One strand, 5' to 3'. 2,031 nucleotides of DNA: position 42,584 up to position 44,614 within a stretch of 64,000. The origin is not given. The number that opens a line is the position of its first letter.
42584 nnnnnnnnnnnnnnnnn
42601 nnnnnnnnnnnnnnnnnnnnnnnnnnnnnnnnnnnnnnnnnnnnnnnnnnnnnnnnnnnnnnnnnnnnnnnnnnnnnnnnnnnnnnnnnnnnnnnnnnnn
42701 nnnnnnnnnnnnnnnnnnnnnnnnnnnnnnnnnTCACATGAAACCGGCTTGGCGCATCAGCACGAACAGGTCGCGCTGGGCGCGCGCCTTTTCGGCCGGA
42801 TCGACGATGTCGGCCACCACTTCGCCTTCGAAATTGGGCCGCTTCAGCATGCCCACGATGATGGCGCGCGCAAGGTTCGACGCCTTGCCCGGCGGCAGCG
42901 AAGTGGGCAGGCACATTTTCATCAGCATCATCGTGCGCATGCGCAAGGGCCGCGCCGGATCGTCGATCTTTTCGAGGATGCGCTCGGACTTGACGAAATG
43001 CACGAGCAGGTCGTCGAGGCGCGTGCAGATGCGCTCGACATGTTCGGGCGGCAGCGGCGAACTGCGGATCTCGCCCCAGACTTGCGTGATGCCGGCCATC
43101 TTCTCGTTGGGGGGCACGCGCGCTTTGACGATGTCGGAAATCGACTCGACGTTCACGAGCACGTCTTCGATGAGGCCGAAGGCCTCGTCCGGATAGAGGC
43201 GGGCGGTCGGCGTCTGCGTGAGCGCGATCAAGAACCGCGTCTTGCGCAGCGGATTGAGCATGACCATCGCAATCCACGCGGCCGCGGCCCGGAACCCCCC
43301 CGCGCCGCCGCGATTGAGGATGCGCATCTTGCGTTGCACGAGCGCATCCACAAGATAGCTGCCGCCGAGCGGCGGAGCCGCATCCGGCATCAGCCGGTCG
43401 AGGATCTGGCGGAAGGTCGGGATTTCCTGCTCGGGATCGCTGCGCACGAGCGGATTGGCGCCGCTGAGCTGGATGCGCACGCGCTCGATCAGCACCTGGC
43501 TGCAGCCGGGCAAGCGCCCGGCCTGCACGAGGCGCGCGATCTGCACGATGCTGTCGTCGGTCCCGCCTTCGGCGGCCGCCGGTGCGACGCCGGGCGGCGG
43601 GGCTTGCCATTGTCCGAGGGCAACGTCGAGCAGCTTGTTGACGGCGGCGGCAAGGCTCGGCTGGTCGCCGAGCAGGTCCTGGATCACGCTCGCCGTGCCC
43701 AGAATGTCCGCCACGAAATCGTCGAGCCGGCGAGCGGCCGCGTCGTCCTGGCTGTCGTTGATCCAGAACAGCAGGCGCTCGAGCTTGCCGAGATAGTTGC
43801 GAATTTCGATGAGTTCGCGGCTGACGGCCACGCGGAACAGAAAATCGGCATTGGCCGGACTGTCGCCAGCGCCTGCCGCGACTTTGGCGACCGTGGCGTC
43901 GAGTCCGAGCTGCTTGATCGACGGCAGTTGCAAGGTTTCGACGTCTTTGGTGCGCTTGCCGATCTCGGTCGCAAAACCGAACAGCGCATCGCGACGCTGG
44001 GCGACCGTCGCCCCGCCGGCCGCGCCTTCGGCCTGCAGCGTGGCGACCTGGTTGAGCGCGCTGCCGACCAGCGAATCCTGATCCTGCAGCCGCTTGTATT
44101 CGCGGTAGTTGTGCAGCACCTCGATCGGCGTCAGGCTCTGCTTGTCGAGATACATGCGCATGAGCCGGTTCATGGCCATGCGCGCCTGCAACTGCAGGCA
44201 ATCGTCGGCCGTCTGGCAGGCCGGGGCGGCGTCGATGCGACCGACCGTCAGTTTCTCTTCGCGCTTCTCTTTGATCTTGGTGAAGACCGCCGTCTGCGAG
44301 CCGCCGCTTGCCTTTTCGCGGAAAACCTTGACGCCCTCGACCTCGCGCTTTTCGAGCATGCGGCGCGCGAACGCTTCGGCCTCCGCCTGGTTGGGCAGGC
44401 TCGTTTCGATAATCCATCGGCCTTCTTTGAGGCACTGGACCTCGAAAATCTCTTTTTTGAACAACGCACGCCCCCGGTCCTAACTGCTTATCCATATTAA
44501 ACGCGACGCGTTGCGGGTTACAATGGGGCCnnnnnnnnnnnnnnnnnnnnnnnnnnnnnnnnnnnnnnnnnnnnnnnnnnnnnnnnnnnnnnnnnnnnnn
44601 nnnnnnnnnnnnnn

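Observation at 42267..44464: Uncharacterised 576-aa protein translationally coupled (GTGA overlap) to an MmcB-like PD-(D/E)xK protein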

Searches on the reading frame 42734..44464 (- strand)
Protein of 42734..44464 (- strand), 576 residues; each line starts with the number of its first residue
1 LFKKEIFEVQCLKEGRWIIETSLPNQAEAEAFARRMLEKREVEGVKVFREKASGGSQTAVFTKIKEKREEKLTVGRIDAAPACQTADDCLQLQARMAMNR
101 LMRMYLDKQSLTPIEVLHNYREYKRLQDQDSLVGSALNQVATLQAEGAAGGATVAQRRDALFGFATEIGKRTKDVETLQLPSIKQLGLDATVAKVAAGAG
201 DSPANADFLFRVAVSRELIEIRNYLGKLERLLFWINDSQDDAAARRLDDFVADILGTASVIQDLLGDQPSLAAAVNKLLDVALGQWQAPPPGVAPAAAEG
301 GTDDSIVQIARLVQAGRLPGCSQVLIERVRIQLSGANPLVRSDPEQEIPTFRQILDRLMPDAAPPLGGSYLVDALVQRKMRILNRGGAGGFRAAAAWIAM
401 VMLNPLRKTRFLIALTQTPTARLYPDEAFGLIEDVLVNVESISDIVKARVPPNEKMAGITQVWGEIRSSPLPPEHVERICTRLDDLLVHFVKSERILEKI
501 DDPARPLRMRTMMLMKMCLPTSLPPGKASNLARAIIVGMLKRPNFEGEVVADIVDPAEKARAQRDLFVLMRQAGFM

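Call 5: search_protein_families(library=pfam, proteins=[window:42734-44464:-], max_evalue=0.01)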
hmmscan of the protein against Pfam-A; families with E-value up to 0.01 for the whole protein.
window:42734-44464:- (576 aa): 0 families

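Call 6: search_protein_families(library=ncbifam, proteins=[window:42734-44464:-], max_evalue=0.01)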
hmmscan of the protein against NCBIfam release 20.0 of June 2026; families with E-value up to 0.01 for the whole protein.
window:42734-44464:- (576 aa): 0 families

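Call 7: find_homologous_proteins(query=window:42734-44464:-)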
Query window:42734-44464:- (576 aa): 20 proteins with E <= 0.001 among 8000 candidates.
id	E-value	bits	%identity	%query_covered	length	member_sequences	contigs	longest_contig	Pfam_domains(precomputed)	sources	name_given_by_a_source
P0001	0.0e+0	1197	94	100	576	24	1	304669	-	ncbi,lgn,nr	ncbi:MAG: hypothetical protein ING44_10645 [Telmatospirillum sp.]|nr:hypothetical protein [Telmatosp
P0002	0.0e+0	1189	93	100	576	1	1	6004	-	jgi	-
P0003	0.0e+0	1152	91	100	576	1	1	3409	-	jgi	-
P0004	0.0e+0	1038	82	100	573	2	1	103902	-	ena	-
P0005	0.0e+0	1034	82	100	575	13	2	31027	-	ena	-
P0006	0.0e+0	1030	81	100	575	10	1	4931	-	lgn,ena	-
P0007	1.7e-292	989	77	100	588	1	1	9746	-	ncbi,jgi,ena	jgi:hypothetical protein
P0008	1.9e-283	959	74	100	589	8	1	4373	-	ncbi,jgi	jgi:hypothetical protein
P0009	6.4e-282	954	75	100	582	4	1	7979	-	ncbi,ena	-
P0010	4.6e-281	951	73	100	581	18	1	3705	-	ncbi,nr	ncbi:MAG: hypothetical protein JNL71_18350 [Rhodospirillales bacterium]|nr:hypothetical protein [Rho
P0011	1.4e-277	940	72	100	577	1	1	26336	-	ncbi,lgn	-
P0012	5.9e-276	935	73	100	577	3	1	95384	-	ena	-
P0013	3.9e-241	820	62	100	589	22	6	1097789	-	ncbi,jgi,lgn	jgi:hypothetical protein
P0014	8.2e-239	812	63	100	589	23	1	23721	-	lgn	-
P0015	5.9e-234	796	61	100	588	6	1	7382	-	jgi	jgi:hypothetical protein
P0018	4.6e-136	473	43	100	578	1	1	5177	-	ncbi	-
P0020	2.4e-112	395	38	100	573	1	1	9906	-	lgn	-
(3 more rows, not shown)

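Call 8: search_solved_structures(query=window:42734-44464:-, max_evalue=10)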
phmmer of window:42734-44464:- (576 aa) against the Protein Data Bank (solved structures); distinct sequences matched with E-value up to 10: 1.
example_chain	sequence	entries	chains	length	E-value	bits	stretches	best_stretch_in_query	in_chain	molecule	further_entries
9eq5_A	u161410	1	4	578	0.021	16.9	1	433-486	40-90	Histidine ammonia-lyase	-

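Call 12: find_related_loci(query=A1, collection=genome_contigs, flank=6000)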
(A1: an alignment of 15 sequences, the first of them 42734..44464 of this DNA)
Query A1 (576 aa) in genome_contigs; peptide patterns used: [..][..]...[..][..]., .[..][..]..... (x = any residue, [..] = any of these).
104 stretches matched a pattern; 19 encode a relative of the query (tblastn E <= 1e-3); 18 distinct loci.
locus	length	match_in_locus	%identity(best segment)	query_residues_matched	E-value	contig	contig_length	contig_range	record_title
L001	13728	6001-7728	94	1-576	0e+0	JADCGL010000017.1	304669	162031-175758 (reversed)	MAG: Telmatospirillum sp. isolate M043S1SP1A48QC M043S1_17, whole genome shotgun sequence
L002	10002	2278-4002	81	1-576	0e+0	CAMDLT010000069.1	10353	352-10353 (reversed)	MAG: Asaia bogorensis isolate TE-08apr19-29 genome assembly, contig: TE-08apr19-C9411, whole genome shotgun sequence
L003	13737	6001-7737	75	3-576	0e+0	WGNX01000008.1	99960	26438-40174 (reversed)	MAG: Alphaproteobacteria bacterium isolate RI_332 c_000000087340, whole genome shotgun sequence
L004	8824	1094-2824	73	3-576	0e+0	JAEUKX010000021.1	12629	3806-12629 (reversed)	MAG: Rhodospirillales bacterium isolate new MAG-106 k141_4289693, whole genome shotgun sequence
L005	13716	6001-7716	73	3-576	0e+0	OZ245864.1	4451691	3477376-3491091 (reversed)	MAG: Tagaea sp. isolate b89f3a61-f39d-4744-9122-d78dad599a90 genome assembly, chromosome: 1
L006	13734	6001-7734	73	3-576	0e+0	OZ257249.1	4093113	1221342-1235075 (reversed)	MAG: Tagaea sp. isolate 835704f9-8dba-454c-b00a-1ace12109bd4 genome assembly, chromosome: 1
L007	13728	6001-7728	74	3-576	0e+0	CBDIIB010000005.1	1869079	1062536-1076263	MAG: Tagaea sp. isolate 1864d970-a1a3-420f-b209-01b41db31efa genome assembly, contig: contig_5, whole genome shotgun seq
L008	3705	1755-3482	73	3-576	0e+0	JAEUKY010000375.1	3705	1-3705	MAG: Rhodospirillales bacterium isolate new MAG-107 k141_1964312, whole genome shotgun sequence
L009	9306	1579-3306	74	3-576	0e+0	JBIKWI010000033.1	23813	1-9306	MAG: Tagaea sp. isolate ME2015-09-13_3300035666_group6_bin128 Rohwer_bin1822_scaffold_1603_c1, whole genome shotgun sequ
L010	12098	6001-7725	72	1-576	0e+0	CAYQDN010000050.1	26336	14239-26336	MAG TPA_asm: uncultured Azospirillum sp. isolate SRP269290_co5_39 genome assembly, contig: NODE_393_length_26336_cov_19.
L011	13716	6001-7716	72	3-576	0e+0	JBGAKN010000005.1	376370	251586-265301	MAG: Tagaea sp. isolate MAG_MBR_H10.16 MBRH10-16_opera_contig_96, whole genome shotgun sequence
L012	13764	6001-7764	62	1-576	0e+0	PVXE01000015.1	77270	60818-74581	MAG: Tagaea sp. CACIAM 22H2 scaffold00056, whole genome shotgun sequence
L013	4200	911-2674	63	1-576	0e+0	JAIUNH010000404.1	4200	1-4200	MAG: Proteobacteria bacterium isolate ALPHA1 spades-bin.77~NODE_16198_length_4200_cov_1.08274, whole genome shotgun sequ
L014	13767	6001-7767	62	1-576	0e+0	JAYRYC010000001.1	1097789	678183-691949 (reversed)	MAG: Tagaea sp. isolate EBPR_s431bin.14 NODE_2_length_1097789_cov_13.498244, whole genome shotgun sequence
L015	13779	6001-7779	61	1-576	0e+0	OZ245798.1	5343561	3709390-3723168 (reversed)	MAG: Tagaea sp. isolate 2d73b5ed-a5a6-4a34-9fba-0db9853539c9 genome assembly, chromosome: 1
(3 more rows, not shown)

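Call 18: find_encoding_contigs(protein=P0018, flank=6000, max_places=3)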
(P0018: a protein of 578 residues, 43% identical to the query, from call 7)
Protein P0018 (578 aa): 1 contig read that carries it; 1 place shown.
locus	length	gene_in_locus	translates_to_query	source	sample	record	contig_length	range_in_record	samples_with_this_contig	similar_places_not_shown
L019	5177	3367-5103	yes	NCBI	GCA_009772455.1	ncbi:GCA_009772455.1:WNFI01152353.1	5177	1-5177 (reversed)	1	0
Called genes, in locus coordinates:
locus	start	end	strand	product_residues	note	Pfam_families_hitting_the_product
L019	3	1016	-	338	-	?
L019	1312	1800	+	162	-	PF00583:Acetyltransf_1, PF13508:Acetyltransf_7 (weak)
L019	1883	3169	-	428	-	-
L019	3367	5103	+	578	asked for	-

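Call 19: find_encoding_contigs(protein=P0020, flank=6000, max_places=3)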
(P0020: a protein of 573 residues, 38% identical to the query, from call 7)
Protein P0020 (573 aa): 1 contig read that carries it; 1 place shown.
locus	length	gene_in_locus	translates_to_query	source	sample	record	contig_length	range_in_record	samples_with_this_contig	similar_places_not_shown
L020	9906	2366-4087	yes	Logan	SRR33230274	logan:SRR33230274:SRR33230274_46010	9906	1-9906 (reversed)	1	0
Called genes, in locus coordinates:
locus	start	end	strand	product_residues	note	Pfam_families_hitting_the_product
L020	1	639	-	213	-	?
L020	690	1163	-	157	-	PF02082:Rrf2, PF12802:MarR_2 (faint)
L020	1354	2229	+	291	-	PF00892:EamA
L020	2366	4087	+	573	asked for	-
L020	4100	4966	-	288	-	PF06707:DUF1194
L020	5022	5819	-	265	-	PF12146:Hydrolase_4, PF00561:Abhydrolase_1, PF00975:Thioesterase (weak), PF12697:Abhydrolase_6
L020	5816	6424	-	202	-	PF02627:CMD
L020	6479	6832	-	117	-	PF03960:ArsC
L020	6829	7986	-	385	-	PF18027:Pepdidase_M14_N, PF00246:Peptidase_M14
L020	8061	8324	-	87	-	-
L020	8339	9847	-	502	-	PF02737:3HCDH_N, PF00725:3HCDH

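Call 23: predict_structure(alignment_id=A1)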
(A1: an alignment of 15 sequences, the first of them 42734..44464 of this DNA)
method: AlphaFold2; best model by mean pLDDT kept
length: 576 residues; sequences in the alignment: 15
mean_pLDDT: 86.4   pTM: 0.75
mean pLDDT of the five models: 86.4, 85.7, 83.5, 83.1, 81.3
residues with pLDDT >= 90: 302; 70-90: 224; 50-70: 31; < 50: 19
segments of 3 or more residues with pLDDT < 50: 66-69, 290-302
pLDDT, mean of each block of 10 residues (from residue 1): 74 85 89 87 86 65 63 83 92 94 91 96 89 91 79 88 95 93 94 92 91 95 94 94 95 93 85 90 75 38 75 93 94 77 76 91 90 93 91 95 92 94 94 91 79 85 94 95 93 76 81 83 89 78 77 87 87 80
secondary structure, 60 per line:
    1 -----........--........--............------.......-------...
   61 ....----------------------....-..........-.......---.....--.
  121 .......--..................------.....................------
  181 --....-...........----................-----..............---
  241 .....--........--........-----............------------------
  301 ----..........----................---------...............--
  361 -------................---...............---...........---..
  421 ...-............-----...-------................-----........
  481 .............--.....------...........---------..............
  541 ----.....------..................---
elements in order: E6-13 E16-23 H26-37 E44-50 E58-64 H87-90 H92-101 H103-109 H113-117 H120-127 H130-147 H154-174 H183-186 H188-198 H203-218 H224-237 H241-245 H248-255 H258-265 H271-282 H305-314 H319-334 H344-358 H368-383 H387-401 H405-415 H419-423 H425-436 H452-467 H473-493 H496-500 H507-517 H527-540 H545-549 H556-573

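Call 24: search_protein_representatives(alignment_id=A1)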
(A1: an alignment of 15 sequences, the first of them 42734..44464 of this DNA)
Query: 15 sequences, 578 profile positions. Proteins with E-value up to 0.001 (for the whole library): 996; up to 1e-10: 751; up to 1e-30: 408. The best 150 are listed.
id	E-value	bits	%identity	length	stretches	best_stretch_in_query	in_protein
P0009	0.0e+00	1095.8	-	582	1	3-578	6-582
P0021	4.7e-239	811.0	-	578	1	1-578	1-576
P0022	1.7e-195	667.2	-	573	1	3-578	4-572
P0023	5.6e-193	658.9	-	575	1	1-578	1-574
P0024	7.5e-189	645.2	-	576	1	1-578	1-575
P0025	2.9e-162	557.5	-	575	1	4-577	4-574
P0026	4.3e-161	553.6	-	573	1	7-575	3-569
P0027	1.0e-153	529.3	-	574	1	5-577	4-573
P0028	2.7e-143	494.8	-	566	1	1-577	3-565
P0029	1.4e-141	489.2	-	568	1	1-577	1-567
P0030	4.0e-138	477.7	-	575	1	5-577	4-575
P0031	1.4e-132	459.4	-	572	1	3-578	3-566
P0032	1.9e-132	459.0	-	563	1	4-577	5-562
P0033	1.9e-127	442.5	-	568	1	1-577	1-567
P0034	4.5e-126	437.9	-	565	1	5-577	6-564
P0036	1.1e-125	436.7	-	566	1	4-577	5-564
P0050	2.3e-116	405.9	-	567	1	6-577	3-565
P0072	2.0e-105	369.8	-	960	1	1-577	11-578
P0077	1.0e-103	364.2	-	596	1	5-568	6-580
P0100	6.8e-88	311.9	-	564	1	5-577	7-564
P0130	1.6e-64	234.7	-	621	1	3-490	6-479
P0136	1.3e-61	225.1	-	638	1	4-492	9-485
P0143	1.4e-60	221.8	-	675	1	6-502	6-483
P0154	8.9e-58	212.5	-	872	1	78-569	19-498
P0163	5.5e-56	206.5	-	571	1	4-567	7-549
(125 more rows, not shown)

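Call 27: search_protein_families(library=pfam, proteins=[P0030, P0050, P0072, P0100, P0130, P0143, P0154, P0163, P0136, P0077], max_evalue=0.01)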
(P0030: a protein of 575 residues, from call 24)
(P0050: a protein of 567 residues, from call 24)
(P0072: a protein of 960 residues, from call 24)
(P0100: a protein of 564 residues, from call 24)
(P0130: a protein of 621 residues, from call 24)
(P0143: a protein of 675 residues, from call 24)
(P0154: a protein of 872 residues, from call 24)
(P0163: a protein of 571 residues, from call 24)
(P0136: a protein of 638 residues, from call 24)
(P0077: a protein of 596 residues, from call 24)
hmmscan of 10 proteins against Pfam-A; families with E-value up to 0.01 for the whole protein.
P0030 (575 aa): 0 families

P0050 (567 aa): 0 families

P0072 (960 aa): 5 families
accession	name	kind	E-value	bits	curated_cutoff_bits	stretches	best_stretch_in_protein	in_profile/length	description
PF00069.31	Pkinase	-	6.2e-32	111.5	31.7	1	689-909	3-199/263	Protein kinase domain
PF07714.23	PK_Tyr_Ser-Thr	-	1.7e-20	73.9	23.1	1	748-912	45-210/258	Protein tyrosine and serine/threonine kinase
PF03109.22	ABC1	-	1.8e-06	27.8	22.9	1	777-856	140-217/244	ABC1 atypical kinase-like domain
PF14531.12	Kinase-like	-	6.8e-06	26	25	1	804-879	143-214/289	Kinase-like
PF01636.29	APH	-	0.002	18.4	23.2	0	748-794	37-85/239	Phosphotransferase enzyme family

P0100 (564 aa): 0 families

P0130 (621 aa): 1 family
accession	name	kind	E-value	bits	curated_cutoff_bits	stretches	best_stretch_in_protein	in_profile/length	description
PF00027.35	cNMP_binding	-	1.6e-21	76.5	27.5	1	509-591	2-85/89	Cyclic nucleotide-binding domain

P0143 (675 aa): 1 family
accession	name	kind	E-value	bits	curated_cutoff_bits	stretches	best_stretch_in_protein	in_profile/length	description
PF00027.35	cNMP_binding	-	1.2e-22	80.1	27.5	1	556-639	2-86/89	Cyclic nucleotide-binding domain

P0154 (872 aa): 6 families
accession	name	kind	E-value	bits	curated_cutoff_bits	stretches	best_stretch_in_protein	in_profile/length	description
PF00069.31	Pkinase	-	3.9e-31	108.8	31.7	1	596-815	1-196/263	Protein kinase domain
PF07714.23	PK_Tyr_Ser-Thr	-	2e-20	73.7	23.1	1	657-815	45-204/258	Protein tyrosine and serine/threonine kinase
PF03109.22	ABC1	-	7.8e-06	25.6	22.9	1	687-768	141-220/244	ABC1 atypical kinase-like domain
PF14531.12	Kinase-like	-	8.3e-06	25.7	25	1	666-789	98-215/289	Kinase-like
PF01636.29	APH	-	0.00052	20.3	23.2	0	734-763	168-198/239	Phosphotransferase enzyme family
PF06293.20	Kdo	-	0.0064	16.4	21.3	0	672-764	75-171/207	Lipopolysaccharide kinase (Kdo/WaaP) family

P0163 (571 aa): 0 families

P0136 (638 aa): 1 family
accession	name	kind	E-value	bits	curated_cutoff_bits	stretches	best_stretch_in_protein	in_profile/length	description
PF00027.35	cNMP_binding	-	2.6e-20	72.6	27.5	1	527-606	3-83/89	Cyclic nucleotide-binding domain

P0077 (596 aa): 0 families

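Call 28: fold_search(model_id=the predicted structure, library=pdb)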
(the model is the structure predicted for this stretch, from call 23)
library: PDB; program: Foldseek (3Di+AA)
matches with E <= 10: 656; with E <= 0.001: 0
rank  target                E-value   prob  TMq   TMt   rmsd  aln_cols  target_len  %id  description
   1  9ce3_A                3.5e-02  0.57  0.14  0.08  23.1       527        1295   11  Structure of the TSC:WIPI3 lysosomal recruitment complex (released 2024-12-04)
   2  8ga7                  5.0e-02  0.18  0.09  0.10  25.5       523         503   14  Geometrically programmable nanomaterial construction using regularized protein building blocks (released 2024-03-13)
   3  5h7c_C                5.4e-02  0.77  0.17  0.21  22.9       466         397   14  Crystal structure of a repeat protein with two Protein A-DHR14 repeat modules (released 2017-06-28)
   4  6gx9_A                5.7e-02  0.54  0.17  0.13  20.1       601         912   11  Crystal structure of the TNPO3 - CPSF6 RSLD complex (released 2019-03-13)
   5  5osi_K                7.2e-02  0.82  0.17  0.27  14.4       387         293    8  Structure of retromer VPS29-VPS35C subunits complexed with RidL harpin loop (163-176) (released 2017-12-13)
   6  8ezj_A                8.2e-02  0.28  0.14  0.09  24.4       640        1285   11  Cryo-EM structure of the S. cerevisiae Arf-like protein Arl1 bound to the Arf guanine nucleotide exchange factor Gea2 (released 2023-11-15)
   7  6igx_B                8.5e-02  0.35  0.15  0.13  21.6       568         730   14  Crystal structure of human CAP-G in complex with CAP-H (released 2019-03-13)
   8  5yvh_A                8.9e-02  0.51  0.18  0.15  20.9       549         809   14  Crystal structure of Karyopherin beta2 in complex with FUS(371-526) (released 2018-05-16)
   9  9ep3_A                9.2e-02  0.33  0.16  0.12  23.2       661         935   11  Structure of the SA2/SCC1/WAPL complex (released 2025-10-01)
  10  4pju_A                1.0e-01  0.35  0.17  0.12  22.5       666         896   11  crystal structure of human Stromal Antigen 2 (SA2) in complex with Sister Chromatid Cohesion protein 1 (Scc1) (released 2014-08-27)
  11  4c0p_A                1.2e-01  0.35  0.17  0.13  21.2       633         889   11  Unliganded Transportin 3 (released 2014-01-22)
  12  3s51_D                1.2e-01  0.30  0.17  0.11  21.9       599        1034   10  Structure of FANCI (released 2011-07-27)
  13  9g33_UJ               1.3e-01  0.38  0.17  0.08  24.4       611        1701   10  Stalled 90S - Utp23-Krr1-deltaC3 (released 2025-06-18)
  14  4mfv_A                1.3e-01  0.54  0.19  0.21  20.3       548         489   11  Crystal structure of human CTNNBL1(residues 33~563) (released 2014-03-12)
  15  3ea5_B                1.3e-01  0.33  0.16  0.13  23.0       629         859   11  Kap95p Binding Induces the Switch Loops of RanGDP to adopt the GTP-bound Conformation: Implications for Nuclear Import (released 2008-10-21)
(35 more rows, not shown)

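Call 30: find_homologous_proteins(query=A2, max_evalue=1e-10)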
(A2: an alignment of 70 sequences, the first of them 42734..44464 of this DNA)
Query A2 (70 sequences) (576 aa, profile of the alignment): 20 proteins with E <= 1e-10 among 8000 candidates.
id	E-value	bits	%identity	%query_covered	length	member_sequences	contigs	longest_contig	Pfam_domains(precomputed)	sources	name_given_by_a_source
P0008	1.1e-199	683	74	100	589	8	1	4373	-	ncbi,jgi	jgi:hypothetical protein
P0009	2.6e-199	682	75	100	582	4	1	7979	-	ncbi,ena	-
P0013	1.5e-198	679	62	100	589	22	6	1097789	-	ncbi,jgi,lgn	jgi:hypothetical protein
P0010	5.3e-198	677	73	100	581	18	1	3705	-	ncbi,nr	ncbi:MAG: hypothetical protein JNL71_18350 [Rhodospirillales bacterium]|nr:hypothetical protein [Rho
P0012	1.1e-197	676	73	100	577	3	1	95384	-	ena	-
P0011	1.3e-197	676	72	100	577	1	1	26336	-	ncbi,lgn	-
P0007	3.5e-197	674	77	100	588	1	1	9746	-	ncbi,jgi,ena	jgi:hypothetical protein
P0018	1.6e-196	672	43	100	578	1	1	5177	-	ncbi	-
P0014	8.4e-194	663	63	100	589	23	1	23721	-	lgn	-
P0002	1.9e-191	656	93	100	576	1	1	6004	-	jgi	-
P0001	2.9e-191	655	94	100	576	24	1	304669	-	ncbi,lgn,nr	ncbi:MAG: hypothetical protein ING44_10645 [Telmatospirillum sp.]|nr:hypothetical protein [Telmatosp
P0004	6.1e-191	654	82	100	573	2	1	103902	-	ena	-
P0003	7.2e-190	650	91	100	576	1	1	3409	-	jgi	-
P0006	1.1e-189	650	81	100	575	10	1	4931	-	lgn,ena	-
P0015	6.5e-189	647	61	100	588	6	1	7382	-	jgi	jgi:hypothetical protein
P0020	6.3e-187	641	38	100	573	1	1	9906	-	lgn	-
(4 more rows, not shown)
